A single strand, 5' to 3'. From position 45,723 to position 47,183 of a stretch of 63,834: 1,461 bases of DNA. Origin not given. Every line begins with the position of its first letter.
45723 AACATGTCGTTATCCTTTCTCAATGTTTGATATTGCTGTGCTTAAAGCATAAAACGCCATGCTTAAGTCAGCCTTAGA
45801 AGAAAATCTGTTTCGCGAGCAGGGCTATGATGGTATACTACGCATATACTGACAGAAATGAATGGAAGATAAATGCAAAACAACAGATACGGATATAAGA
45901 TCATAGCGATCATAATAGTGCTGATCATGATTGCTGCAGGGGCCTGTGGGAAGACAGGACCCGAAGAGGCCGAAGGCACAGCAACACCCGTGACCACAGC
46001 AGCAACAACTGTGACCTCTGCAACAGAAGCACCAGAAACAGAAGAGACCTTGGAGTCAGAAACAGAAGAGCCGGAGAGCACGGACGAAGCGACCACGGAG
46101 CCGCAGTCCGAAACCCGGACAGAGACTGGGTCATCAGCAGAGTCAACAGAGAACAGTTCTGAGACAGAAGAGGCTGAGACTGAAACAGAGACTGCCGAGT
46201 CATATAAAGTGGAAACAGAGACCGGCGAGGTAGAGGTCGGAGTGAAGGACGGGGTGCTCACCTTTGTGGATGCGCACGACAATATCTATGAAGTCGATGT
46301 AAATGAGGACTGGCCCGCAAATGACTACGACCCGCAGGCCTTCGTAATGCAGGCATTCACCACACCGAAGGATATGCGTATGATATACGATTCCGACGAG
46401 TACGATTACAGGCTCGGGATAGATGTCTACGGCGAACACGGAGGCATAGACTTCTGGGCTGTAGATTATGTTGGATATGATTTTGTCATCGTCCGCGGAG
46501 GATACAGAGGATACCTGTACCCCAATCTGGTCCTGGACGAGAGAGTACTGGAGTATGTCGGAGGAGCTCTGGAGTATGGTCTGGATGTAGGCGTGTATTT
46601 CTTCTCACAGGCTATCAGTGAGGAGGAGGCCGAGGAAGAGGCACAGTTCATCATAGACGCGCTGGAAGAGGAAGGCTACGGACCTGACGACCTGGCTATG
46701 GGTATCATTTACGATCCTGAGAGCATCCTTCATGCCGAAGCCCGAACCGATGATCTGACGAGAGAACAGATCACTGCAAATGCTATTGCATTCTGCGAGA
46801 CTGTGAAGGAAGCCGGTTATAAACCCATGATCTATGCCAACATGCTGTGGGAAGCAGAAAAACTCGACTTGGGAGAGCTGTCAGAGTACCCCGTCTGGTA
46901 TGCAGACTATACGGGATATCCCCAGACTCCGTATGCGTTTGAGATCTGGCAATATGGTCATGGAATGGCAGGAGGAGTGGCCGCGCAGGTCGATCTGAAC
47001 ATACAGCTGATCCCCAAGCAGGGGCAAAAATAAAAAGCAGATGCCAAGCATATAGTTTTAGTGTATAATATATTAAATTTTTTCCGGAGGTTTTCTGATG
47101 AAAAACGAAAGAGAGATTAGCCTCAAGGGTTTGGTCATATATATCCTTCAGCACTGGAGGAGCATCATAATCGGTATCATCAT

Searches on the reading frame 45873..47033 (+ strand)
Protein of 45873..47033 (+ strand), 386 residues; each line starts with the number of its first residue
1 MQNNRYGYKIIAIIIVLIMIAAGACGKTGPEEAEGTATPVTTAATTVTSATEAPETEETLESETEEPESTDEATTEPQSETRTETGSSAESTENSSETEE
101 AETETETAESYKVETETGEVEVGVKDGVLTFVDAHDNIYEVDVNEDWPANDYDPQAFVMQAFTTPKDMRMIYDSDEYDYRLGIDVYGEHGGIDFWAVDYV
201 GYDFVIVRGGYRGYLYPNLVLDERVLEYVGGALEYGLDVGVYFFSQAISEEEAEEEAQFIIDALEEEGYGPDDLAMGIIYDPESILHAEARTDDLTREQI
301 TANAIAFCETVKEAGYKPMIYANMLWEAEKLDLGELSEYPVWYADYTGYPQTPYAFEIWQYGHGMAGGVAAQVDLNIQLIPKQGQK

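Call 85: search_protein_families(library=pfam, proteins=[window:45873-47033:+], max_evalue=0.0001)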
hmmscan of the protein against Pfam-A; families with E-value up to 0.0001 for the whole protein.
window:45873-47033:+ (386 aa): 1 family
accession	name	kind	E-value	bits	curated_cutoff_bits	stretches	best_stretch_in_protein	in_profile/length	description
PF01183.26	Glyco_hydro_25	-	4e-19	70.1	27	1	183-362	1-172/180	Glycosyl hydrolases family 25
